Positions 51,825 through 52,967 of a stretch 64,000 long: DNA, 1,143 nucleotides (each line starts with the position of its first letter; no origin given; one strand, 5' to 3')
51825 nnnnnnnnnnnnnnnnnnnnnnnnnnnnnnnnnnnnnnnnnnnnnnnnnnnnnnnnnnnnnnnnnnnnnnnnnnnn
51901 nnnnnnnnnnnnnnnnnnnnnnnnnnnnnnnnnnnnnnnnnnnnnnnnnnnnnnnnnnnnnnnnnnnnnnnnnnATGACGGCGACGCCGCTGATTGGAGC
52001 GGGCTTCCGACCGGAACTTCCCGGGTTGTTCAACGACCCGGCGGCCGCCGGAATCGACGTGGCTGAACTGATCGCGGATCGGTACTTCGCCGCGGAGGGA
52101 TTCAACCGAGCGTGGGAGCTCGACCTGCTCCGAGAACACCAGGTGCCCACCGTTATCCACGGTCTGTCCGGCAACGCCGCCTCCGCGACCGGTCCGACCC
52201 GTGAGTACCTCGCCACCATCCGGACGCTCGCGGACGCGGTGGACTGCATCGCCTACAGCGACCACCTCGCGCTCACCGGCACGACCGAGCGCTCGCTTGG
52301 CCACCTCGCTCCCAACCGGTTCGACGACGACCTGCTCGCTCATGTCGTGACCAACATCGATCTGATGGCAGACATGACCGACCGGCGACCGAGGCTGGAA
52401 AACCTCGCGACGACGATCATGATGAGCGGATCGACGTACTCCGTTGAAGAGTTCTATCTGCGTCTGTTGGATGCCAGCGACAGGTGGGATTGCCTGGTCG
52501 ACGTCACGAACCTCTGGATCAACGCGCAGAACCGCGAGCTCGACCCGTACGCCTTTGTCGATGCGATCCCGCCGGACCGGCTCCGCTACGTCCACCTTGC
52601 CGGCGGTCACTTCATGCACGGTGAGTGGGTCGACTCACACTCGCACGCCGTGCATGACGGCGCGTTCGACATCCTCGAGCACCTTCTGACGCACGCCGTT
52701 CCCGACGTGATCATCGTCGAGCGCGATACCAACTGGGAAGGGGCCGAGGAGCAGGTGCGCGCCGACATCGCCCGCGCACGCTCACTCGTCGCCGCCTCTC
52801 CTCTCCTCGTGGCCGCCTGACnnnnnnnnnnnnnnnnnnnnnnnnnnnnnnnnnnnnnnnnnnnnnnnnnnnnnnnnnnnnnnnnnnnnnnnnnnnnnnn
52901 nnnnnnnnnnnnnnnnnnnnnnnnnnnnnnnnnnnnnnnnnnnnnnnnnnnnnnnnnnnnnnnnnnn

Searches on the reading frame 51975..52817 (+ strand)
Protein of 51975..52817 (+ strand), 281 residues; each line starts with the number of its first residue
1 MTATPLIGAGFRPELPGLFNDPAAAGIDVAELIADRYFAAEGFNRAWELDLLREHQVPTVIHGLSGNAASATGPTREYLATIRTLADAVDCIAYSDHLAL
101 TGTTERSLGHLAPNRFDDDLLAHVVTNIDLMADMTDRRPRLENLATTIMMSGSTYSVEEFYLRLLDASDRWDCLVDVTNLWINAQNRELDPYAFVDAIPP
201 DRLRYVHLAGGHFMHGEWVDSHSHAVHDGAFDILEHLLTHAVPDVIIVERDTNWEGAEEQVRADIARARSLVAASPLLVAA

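Call 6: search_protein_families(library=pfam, proteins=[window:51975-52817:+], max_evalue=0.001)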
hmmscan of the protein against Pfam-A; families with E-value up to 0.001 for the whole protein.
window:51975-52817:+ (281 aa): 2 families
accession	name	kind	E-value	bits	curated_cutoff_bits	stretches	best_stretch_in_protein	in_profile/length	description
PF05114.20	MbnB_TglH_ChrH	-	7.2e-49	166.8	25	1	7-271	2-261/263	RiPP precursor modification enzyme MbnB/TglH/ChrH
PF01261.30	AP_endonuc_2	-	1.2e-07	32.1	31.1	1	23-269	5-247/249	Xylose isomerase-like TIM barrel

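Call 7: search_protein_families(library=ncbifam, proteins=[window:51975-52817:+], max_evalue=0.01)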
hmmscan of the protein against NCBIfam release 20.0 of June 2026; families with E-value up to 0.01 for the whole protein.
window:51975-52817:+ (281 aa): 5 families
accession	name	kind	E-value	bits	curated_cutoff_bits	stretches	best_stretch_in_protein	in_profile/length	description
NF050167.1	MNIO_BufB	equivalog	2.2e-38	132.1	310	1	24-255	17-249/262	MNIO family bufferin maturase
NF003818.2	PRK05409.1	equivalog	7e-33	114.3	360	1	7-258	2-251/264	HvfB family MNIO-type RiPP peptide maturase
NF050151.1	RiPP_MNIO_ApyH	equivalog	1.7e-19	70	400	1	54-274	52-282/283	multinuclear non-heme iron-dependent oxidative enzyme ApyH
TIGR04159.2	methbact_MbnB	equivalog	1.4e-08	34.6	325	1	26-272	22-259/261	methanobactin biosynthesis protein MbnB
NF050165.1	MNIO_ChrH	equivalog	4.7e-05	22.6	600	1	141-274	143-284/363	MNIO family chryseobactin maturase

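Call 14: find_encoding_contigs(protein=window:51975-52817:+, flank=10000, max_places=6)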
Protein window:51975-52817:+ (281 aa): 2 contigs read that carry it; 2 places shown.
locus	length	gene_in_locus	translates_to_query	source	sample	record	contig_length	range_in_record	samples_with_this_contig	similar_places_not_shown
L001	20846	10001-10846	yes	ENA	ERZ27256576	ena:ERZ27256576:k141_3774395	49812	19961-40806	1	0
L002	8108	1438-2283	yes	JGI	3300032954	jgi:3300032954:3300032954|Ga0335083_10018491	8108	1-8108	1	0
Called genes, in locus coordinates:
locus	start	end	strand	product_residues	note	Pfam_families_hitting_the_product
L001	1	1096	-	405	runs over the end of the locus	PF02515:CoA_transf_3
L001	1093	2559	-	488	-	PF00501:AMP-binding, PF13193:AMP-binding_C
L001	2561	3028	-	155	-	PF04075:F420H2_quin_red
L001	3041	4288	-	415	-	PF00067:p450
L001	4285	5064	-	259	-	PF00106:adh_short, PF13561:adh_short_C2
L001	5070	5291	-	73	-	PF06902:Fer4_19, PF13459:Fer4_15, PF13370:Fer4_13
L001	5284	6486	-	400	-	PF04909:Amidohydro_2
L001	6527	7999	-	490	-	PF00171:Aldedh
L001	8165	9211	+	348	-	PF01636:APH, PF02958:EcKL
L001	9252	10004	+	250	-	-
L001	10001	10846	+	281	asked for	PF05114:MbnB_TglH_ChrH, PF01261:AP_endonuc_2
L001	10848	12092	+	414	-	PF02771:Acyl-CoA_dh_N (weak), PF08028:Acyl-CoA_dh_2 (weak)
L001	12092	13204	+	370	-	PF13621:Cupin_8, PF08007:JmjC_2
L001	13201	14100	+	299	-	PF09037:Sulphotransf, PF13469:Sulfotransfer_3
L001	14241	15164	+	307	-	-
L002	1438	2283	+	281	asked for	PF05114:MbnB_TglH_ChrH, PF01261:AP_endonuc_2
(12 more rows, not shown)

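Call 17: find_related_loci(query=window:51975-52817:+, collection=genome_contigs, flank=10000)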
Query window:51975-52817:+ (281 aa) in genome_contigs; peptide patterns used: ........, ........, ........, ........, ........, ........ (x = any residue, [..] = any of these).
50 stretches matched a pattern, but none encodes a relative of the query by tblastn (E <= 1e-3).

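Call 19: find_homologous_proteins(query=window:51975-52817:+, max_evalue=1e-20)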
Query window:51975-52817:+ (281 aa): 134 proteins with E <= 1e-20 among 5146 candidates; the best 120 are listed.
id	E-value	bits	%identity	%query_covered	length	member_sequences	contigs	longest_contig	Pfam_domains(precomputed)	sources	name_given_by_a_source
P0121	5.0e-185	631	100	100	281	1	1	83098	PF01261.31,PF05114.21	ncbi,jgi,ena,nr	ncbi:MAG TPA: DUF692 family protein [Mycobacteriales bacterium]|nr:DUF692 family protein [Mycobacter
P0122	2.9e-126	439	71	96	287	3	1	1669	PF01261.31,PF05114.21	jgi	jgi:uncharacterized protein (UPF0276 family)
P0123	7.3e-123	428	67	99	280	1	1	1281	PF01261.31,PF05114.21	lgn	-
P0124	4.0e-118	412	65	99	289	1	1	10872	PF05114.21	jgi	jgi:uncharacterized protein (UPF0276 family)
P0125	1.1e-112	394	65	99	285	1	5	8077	PF05114.21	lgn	-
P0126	8.1e-112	391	65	96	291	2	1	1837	PF01261.31,PF05114.21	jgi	jgi:uncharacterized protein (UPF0276 family)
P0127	1.7e-108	380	64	95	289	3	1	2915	PF01261.31,PF05114.21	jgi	jgi:uncharacterized protein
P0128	2.8e-107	376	63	95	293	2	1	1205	PF05114.21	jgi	-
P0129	5.4e-107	375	63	95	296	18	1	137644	PF01261.31,PF05114.21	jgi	jgi:uncharacterized protein (UPF0276 family)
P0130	6.2e-107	375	63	95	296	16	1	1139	PF05114.21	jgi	-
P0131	1.0e-106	375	62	95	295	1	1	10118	PF01261.31,PF05114.21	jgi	jgi:uncharacterized protein (UPF0276 family)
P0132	2.5e-106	373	61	95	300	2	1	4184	PF05114.21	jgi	jgi:uncharacterized protein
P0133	4.1e-106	373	63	95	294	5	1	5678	PF01261.31,PF05114.21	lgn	-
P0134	2.4e-105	370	62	95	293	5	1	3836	PF05114.21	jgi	jgi:uncharacterized protein (UPF0276 family)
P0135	2.7e-105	370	60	96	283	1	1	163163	PF05114.21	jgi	jgi:uncharacterized protein (UPF0276 family)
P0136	3.0e-105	370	62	95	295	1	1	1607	PF01261.31,PF05114.21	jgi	jgi:uncharacterized protein (UPF0276 family)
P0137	1.1e-104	368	61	95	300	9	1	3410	PF01261.31,PF05114.21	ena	-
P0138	4.1e-104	366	61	95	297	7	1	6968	PF05114.21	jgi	jgi:uncharacterized protein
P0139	5.5e-104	366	61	95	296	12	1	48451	PF01261.31,PF05114.21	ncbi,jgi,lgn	ncbi:MAG TPA: DUF692 family protein [Streptosporangiaceae bacterium]|jgi:hypothetical protein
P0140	7.3e-104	365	63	95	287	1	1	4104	PF01261.31,PF05114.21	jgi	jgi:uncharacterized protein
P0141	7.7e-104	365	61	95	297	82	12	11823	PF01261.31,PF05114.21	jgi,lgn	jgi:uncharacterized protein (UPF0276 family)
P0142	2.0e-103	364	61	95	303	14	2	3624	PF05114.21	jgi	jgi:uncharacterized protein (UPF0276 family)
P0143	4.1e-103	363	60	96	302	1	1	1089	PF01261.31,PF05114.21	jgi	-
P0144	1.1e-102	361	59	95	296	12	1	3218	PF05114.21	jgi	jgi:uncharacterized protein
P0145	1.5e-102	361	61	95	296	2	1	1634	PF05114.21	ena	-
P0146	1.7e-102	361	62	95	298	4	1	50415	PF01261.31,PF05114.21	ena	-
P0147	3.5e-102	360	63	95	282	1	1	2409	PF01261.31,PF05114.21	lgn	-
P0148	8.9e-102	358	60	96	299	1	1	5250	PF01261.31,PF05114.21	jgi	jgi:uncharacterized protein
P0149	1.1e-101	358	59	96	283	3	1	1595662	PF05114.21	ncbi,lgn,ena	-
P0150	2.4e-101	357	61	95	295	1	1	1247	PF05114.21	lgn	-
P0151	2.6e-101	357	60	95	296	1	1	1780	PF05114.21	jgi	jgi:uncharacterized protein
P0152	7.1e-101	355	59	96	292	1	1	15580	PF05114.21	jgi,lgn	jgi:hypothetical protein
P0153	9.1e-101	355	60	95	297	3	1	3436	PF01261.31,PF05114.21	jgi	jgi:uncharacterized protein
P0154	1.1e-100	355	60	96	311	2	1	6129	PF05114.21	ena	-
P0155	1.3e-100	355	59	96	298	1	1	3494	PF01261.31,PF05114.21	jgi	jgi:uncharacterized protein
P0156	3.9e-100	353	60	97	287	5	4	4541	PF01261.31,PF05114.21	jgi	jgi:uncharacterized protein (UPF0276 family)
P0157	4.0e-100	353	62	96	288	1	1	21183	PF05114.21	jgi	jgi:uncharacterized protein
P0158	5.9e-100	352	59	95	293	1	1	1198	PF05114.21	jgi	jgi:uncharacterized protein (UPF0276 family)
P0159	1.0e-99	352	59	95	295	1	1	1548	PF05114.21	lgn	-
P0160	1.1e-99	352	60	96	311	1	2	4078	PF05114.21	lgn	-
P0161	2.2e-99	351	58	98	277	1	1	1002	PF05114.21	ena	-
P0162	3.2e-99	350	58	96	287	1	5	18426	PF05114.21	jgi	jgi:uncharacterized protein (UPF0276 family)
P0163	3.7e-99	350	60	97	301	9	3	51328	PF05114.21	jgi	jgi:uncharacterized protein (UPF0276 family)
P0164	4.9e-99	349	59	96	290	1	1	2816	PF01261.31,PF05114.21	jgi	jgi:uncharacterized protein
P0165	6.5e-99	349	59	95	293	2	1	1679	PF01261.31,PF05114.21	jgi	jgi:uncharacterized protein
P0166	1.5e-98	348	59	96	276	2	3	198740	PF05114.21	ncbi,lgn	-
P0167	1.6e-98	348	59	95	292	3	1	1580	PF01261.31,PF05114.21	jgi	jgi:uncharacterized protein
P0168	2.3e-98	347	59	98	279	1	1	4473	PF01261.31,PF05114.21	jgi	jgi:uncharacterized protein (UPF0276 family)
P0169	5.6e-98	346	59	97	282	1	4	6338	PF05114.21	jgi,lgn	jgi:uncharacterized protein (UPF0276 family)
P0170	9.1e-98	345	57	96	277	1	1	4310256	PF05114.21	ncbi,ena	-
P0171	1.1e-97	345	60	96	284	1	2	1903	PF01261.31,PF05114.21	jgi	jgi:uncharacterized protein (UPF0276 family)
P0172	1.3e-97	345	60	95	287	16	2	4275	PF01261.31,PF05114.21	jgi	jgi:uncharacterized protein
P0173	1.3e-97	345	58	95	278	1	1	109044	PF05114.21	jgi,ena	-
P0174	2.3e-97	344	58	97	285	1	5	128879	PF01261.31,PF05114.21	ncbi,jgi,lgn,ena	jgi:uncharacterized protein (UPF0276 family)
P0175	2.3e-97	344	60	95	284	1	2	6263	PF05114.21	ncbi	-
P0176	3.1e-97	343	59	98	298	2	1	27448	PF05114.21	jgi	-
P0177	3.9e-97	343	57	95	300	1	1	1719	PF05114.21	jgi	jgi:hypothetical protein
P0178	5.0e-97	343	57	95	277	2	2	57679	PF05114.21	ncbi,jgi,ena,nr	ncbi:MAG TPA: DUF692 family protein [Streptosporangiaceae bacterium]|nr:DUF692 family protein [Strep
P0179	5.8e-97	343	58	95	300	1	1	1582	PF05114.21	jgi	jgi:uncharacterized protein (UPF0276 family)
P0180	7.4e-97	342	59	96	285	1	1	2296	PF01261.31,PF05114.21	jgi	jgi:uncharacterized protein (UPF0276 family)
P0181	8.1e-97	342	60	96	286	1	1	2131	PF01261.31,PF05114.21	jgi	jgi:uncharacterized protein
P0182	1.9e-96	341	58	93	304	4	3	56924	PF01261.31,PF05114.21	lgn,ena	-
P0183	3.1e-96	340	58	96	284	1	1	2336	PF01261.31,PF05114.21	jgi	jgi:hypothetical protein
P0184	4.7e-96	340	58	96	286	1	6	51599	PF05114.21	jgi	jgi:uncharacterized protein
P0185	7.5e-96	339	57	96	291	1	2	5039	PF05114.21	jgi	jgi:uncharacterized protein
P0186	3.0e-95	337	59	96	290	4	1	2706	PF01261.31,PF05114.21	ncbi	-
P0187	5.6e-95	336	58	95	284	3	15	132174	PF01261.31,PF05114.21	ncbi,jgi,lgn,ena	jgi:hypothetical protein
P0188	5.8e-95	336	57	98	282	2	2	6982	PF01261.31,PF05114.21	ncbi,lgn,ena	-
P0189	6.6e-95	336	58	95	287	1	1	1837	PF01261.31,PF05114.21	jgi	jgi:uncharacterized protein (UPF0276 family)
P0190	6.9e-95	336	58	95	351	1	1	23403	PF05114.21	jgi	jgi:uncharacterized protein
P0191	1.0e-94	335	58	94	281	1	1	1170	PF05114.21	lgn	-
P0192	1.7e-94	334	57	95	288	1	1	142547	PF05114.21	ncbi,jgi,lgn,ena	jgi:uncharacterized protein (UPF0276 family)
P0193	2.2e-94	334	59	95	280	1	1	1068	PF05114.21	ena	-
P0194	3.3e-94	334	57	96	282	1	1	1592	PF05114.21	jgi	jgi:uncharacterized protein (UPF0276 family)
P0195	7.4e-94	332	58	96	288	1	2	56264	PF01261.31,PF05114.21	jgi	jgi:uncharacterized protein (UPF0276 family)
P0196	7.9e-94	332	58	95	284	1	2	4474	PF01261.31,PF05114.21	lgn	-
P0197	8.9e-94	332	57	96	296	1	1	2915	PF05114.21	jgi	jgi:uncharacterized protein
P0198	1.2e-93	332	59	94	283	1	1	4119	PF01261.31,PF05114.21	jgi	jgi:uncharacterized protein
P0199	1.8e-93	331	58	97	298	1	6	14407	PF01261.31,PF05114.21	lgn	-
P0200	2.4e-93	331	56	95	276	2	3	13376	PF05114.21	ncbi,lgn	-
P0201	2.7e-93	331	57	97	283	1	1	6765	PF01261.31,PF05114.21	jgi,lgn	jgi:hypothetical protein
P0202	2.6e-92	327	53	97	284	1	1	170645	PF05114.21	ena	-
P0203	2.9e-92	327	56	95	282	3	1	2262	PF01261.31,PF05114.21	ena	-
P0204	3.6e-92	327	57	95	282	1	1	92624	PF01261.31,PF05114.21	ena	-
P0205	3.6e-92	327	60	88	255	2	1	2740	PF01261.31,PF05114.21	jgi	jgi:hypothetical protein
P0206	4.9e-92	326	57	95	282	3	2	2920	PF01261.31,PF05114.21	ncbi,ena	-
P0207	5.4e-92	326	56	95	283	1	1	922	PF01261.31,PF05114.21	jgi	jgi:uncharacterized protein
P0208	6.0e-92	326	57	96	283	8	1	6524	PF01261.31,PF05114.21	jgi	jgi:uncharacterized protein (UPF0276 family)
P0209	1.6e-91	325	56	96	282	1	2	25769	PF05114.21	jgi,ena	-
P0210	2.6e-91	324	56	95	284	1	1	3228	PF05114.21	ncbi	-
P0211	3.9e-91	323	56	96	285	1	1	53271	PF01261.31,PF05114.21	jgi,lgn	jgi:hypothetical protein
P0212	4.1e-91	323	54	95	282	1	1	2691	PF05114.21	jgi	jgi:uncharacterized protein (UPF0276 family)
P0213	4.6e-91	323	55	97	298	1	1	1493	PF01261.31,PF05114.21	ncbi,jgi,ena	jgi:uncharacterized protein (UPF0276 family)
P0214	6.0e-91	323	62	84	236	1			PF05114.21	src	-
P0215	6.0e-90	320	56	95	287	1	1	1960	PF05114.21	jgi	jgi:uncharacterized protein (UPF0276 family)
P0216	1.2e-89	319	55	96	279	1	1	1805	PF01261.31,PF05114.21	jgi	jgi:uncharacterized protein (UPF0276 family)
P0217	1.5e-89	318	55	95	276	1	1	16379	PF05114.21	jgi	jgi:uncharacterized protein (UPF0276 family)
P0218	7.5e-89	316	55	95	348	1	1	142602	PF05114.21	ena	-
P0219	1.0e-87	312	59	88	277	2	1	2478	PF01261.31,PF05114.21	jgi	jgi:uncharacterized protein (UPF0276 family)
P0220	2.5e-87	311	56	96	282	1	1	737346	PF05114.21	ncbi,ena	-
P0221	1.6e-86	308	54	96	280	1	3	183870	PF01261.31,PF05114.21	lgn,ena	-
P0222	6.0e-86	306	55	95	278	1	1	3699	PF05114.21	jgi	jgi:uncharacterized protein (UPF0276 family)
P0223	2.6e-85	304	53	96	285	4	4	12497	PF05114.21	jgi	jgi:uncharacterized protein (UPF0276 family)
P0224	1.0e-81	293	52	95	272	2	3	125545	PF05114.21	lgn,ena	-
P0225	4.4e-78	281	57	80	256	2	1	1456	PF01261.31,PF05114.21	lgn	-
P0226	2.0e-77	279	57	79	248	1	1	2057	PF01261.31,PF05114.21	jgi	jgi:uncharacterized protein (UPF0276 family)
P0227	3.3e-76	275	61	76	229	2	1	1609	PF05114.21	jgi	jgi:uncharacterized protein (UPF0276 family)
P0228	2.2e-68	249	47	95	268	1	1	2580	PF05114.21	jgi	jgi:uncharacterized protein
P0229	2.4e-53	200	58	57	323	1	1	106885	PF05114.21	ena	-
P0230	8.6e-37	145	35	97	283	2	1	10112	PF01261.31,PF05114.21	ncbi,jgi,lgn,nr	ncbi:MAG TPA: DUF692 domain-containing protein [Thermoanaerobaculia bacterium]|nr:DUF692 domain-cont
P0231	7.3e-33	132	38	86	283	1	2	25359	PF01261.31,PF05114.21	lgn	-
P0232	1.9e-30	124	36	96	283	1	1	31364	PF01261.31,PF05114.21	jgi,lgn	jgi:hypothetical protein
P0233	2.0e-30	124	33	94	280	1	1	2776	PF05114.21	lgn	-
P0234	7.3e-28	116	31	95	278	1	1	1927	PF01261.31,PF05114.21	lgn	-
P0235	1.0e-27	115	36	74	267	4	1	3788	PF05114.21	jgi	-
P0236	1.0e-26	112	34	94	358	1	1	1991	PF05114.21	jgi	-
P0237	6.4e-26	110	33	96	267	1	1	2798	PF01261.31,PF05114.21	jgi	jgi:hypothetical protein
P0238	3.2e-25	107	33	89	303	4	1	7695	PF05114.21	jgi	-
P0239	4.7e-25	107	33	89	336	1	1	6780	PF05114.21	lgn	-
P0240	7.5e-25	106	34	89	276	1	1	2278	PF05114.21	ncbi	-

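Call 20: find_encoding_contigs(protein=P0129, flank=10000, max_places=2)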
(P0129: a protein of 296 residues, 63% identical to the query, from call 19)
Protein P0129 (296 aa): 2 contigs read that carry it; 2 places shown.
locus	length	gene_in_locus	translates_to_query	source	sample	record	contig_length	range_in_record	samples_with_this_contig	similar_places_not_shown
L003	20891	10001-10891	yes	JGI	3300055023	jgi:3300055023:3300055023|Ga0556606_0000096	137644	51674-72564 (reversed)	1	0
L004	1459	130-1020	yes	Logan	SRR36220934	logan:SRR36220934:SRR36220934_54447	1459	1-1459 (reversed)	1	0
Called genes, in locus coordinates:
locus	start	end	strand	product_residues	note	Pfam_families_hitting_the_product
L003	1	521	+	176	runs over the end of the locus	-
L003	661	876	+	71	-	-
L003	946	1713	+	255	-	PF08241:Methyltransf_11, PF08242:Methyltransf_12, PF13649:Methyltransf_25, PF13847:Methyltransf_31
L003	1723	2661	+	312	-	-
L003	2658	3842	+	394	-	-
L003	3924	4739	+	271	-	PF09037:Sulphotransf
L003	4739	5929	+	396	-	PF21036:EryCIII-like_N (faint), PF00201:UDPGT, PF04101:Glyco_tran_28_C, PF06722:EryCIII-like_C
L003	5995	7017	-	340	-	PF13621:Cupin_8, PF08007:JmjC_2 (weak)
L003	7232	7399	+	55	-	-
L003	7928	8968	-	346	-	PF13384:HTH_23, PF13518:HTH_28, PF13551:HTH_29, PF13565:HTH_32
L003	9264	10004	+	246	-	-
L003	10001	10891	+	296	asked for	PF05114:MbnB_TglH_ChrH, PF01261:AP_endonuc_2 (weak)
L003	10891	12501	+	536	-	PF02771:Acyl-CoA_dh_N, PF02770:Acyl-CoA_dh_M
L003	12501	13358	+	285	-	PF00685:Sulfotransfer_1 (faint), PF09037:Sulphotransf, PF13469:Sulfotransfer_3 (faint)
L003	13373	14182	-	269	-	-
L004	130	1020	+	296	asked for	PF05114:MbnB_TglH_ChrH, PF01261:AP_endonuc_2 (weak)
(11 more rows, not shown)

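Call 21: find_encoding_contigs(protein=P0135, flank=10000, max_places=2)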
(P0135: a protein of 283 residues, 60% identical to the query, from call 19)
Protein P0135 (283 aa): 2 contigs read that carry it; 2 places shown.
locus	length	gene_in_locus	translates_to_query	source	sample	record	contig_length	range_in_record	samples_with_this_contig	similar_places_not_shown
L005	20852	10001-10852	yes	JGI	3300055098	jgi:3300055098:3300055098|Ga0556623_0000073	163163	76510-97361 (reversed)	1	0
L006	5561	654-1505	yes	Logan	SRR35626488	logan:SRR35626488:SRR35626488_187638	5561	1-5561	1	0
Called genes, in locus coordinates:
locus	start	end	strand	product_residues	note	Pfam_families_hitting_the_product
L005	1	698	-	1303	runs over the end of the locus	PF05547:Peptidase_M6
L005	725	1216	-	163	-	PF12867:DinB_2, PF04978:MST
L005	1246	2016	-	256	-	PF14339:DUF4394 (weak)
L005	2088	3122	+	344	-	PF00378:ECH_1, PF16113:ECH_2, PF00378:ECH_1, PF16113:ECH_2 (weak)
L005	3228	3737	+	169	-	-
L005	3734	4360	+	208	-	-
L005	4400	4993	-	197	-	PF01872:RibD_C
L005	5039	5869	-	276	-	PF09037:Sulphotransf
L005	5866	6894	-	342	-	PF13621:Cupin_8, PF08007:JmjC_2 (weak)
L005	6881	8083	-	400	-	PF13469:Sulfotransfer_3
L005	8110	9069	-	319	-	-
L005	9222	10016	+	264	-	-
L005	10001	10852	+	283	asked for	PF05114:MbnB_TglH_ChrH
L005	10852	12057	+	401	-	PF02771:Acyl-CoA_dh_N (weak)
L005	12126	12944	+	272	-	-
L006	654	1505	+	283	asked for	PF05114:MbnB_TglH_ChrH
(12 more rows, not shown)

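Call 22: find_encoding_contigs(protein=P0149, flank=10000, max_places=2)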
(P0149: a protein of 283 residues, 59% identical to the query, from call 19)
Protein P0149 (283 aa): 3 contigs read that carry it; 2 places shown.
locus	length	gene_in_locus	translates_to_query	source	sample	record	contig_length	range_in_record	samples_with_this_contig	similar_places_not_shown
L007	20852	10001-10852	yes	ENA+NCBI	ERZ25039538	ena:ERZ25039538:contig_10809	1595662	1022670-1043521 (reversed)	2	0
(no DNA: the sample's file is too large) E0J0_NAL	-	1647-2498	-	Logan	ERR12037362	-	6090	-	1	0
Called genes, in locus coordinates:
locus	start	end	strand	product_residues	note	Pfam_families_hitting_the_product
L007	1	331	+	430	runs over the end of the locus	PF17767:NAPRTase_N, PF01729:QRPTase_C (weak)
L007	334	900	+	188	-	PF00857:Isochorismatase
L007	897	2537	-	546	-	PF00501:AMP-binding, PF13193:AMP-binding_C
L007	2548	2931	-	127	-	PF13581:HATPase_c_2, PF02518:HATPase_c (weak)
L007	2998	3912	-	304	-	PF01263:Aldose_epim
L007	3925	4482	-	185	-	PF02622:DUF179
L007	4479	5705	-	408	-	PF00067:p450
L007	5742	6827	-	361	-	PF13621:Cupin_8, PF08007:JmjC_2 (faint)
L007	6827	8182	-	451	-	PF13469:Sulfotransfer_3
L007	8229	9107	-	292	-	-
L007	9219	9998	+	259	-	-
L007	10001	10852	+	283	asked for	PF05114:MbnB_TglH_ChrH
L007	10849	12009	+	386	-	PF02771:Acyl-CoA_dh_N, PF02770:Acyl-CoA_dh_M (weak)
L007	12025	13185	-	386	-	PF02720:DUF222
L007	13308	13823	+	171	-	PF04075:F420H2_quin_red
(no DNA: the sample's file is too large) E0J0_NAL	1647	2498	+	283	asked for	PF05114:MbnB_TglH_ChrH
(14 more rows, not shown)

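Call 30: find_related_loci(query=A3, collection=genome_contigs, flank=10000)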
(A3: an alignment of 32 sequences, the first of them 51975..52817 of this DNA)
Query A3 (281 aa) in genome_contigs; peptide patterns used: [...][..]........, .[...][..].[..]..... (x = any residue, [..] = any of these).
50 stretches matched a pattern; 19 encode a relative of the query (tblastn E <= 1e-3); 19 distinct loci.
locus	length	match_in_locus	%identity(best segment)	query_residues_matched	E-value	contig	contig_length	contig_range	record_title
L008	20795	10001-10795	62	6-273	5e-108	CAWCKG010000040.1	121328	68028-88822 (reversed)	MAG: uncultured Actinomycetes bacterium isolate MFD00731.bin.2.159 genome assembly, contig: contig_47093, whole genome s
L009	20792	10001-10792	60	6-272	6e-108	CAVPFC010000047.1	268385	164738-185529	MAG: uncultured Actinomycetes bacterium isolate MFD10071.bin.2.80 genome assembly, contig: contig_56056, whole genome sh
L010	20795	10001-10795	61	6-273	1e-107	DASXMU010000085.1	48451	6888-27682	MAG TPA_asm: Streptosporangiaceae bacterium isolate SMAG_U5336 k141_2690849, whole genome shotgun sequence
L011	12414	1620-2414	60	6-273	1e-106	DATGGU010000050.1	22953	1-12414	MAG TPA_asm: Streptosporangiaceae bacterium isolate SMAG_U9762 k141_483013, whole genome shotgun sequence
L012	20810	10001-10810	59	6-275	3e-105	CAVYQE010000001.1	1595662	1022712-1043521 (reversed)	MAG: uncultured Actinomycetota bacterium isolate MFD05502.bin.1.113 genome assembly, contig: contig_10809, whole genome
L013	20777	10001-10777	61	12-273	3e-103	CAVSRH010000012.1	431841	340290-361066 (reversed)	MAG: uncultured Actinomycetes bacterium isolate MFD04463.bin.2.19 genome assembly, contig: contig_55829, whole genome sh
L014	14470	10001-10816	60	6-280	2e-102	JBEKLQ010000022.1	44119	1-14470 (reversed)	MAG: Acidimicrobiales bacterium isolate SPRUCE 374 SPRUCE_374_22, whole genome shotgun sequence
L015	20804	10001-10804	57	7-277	3e-102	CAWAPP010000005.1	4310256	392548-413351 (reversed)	MAG: uncultured Actinomycetota bacterium isolate MFD04463.bin.2.107 genome assembly, contig: contig_4104, whole genome s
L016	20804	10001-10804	59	7-277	4e-100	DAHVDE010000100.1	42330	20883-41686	MAG TPA_asm: Actinobacteria bacterium isolate clean4382 k141_659500, whole genome shotgun sequence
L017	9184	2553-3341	57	7-272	2e-99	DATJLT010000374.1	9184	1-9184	MAG TPA_asm: Streptosporangiaceae bacterium isolate SMAG_U14816 k141_1916342, whole genome shotgun sequence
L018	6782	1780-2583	56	3-273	6e-98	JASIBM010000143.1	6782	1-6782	MAG: Streptosporangiaceae bacterium isolate JOPF361 JOPF_AWAY_contig_245693, whole genome shotgun sequence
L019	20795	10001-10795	59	6-273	8e-98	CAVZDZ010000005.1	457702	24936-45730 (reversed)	MAG: uncultured Acidimicrobiaceae bacterium isolate MFD06092.bin.2.138 genome assembly, contig: contig_18581, whole geno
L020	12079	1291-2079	58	6-271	8e-98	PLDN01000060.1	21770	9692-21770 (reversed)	MAG: Acidimicrobiaceae bacterium isolate palsa_601 73.20111000_P2D.26_contig_22294, whole genome shotgun sequence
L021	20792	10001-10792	57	7-273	4e-97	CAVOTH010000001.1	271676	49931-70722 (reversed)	MAG: uncultured Acidimicrobiales bacterium isolate MFD00082.bin.2.23 genome assembly, contig: contig_14643, whole genome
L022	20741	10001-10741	59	27-275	1e-92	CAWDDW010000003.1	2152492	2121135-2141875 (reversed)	MAG: uncultured Acidimicrobiaceae bacterium isolate MFD05580.bin.2.14 genome assembly, contig: contig_39806, whole genom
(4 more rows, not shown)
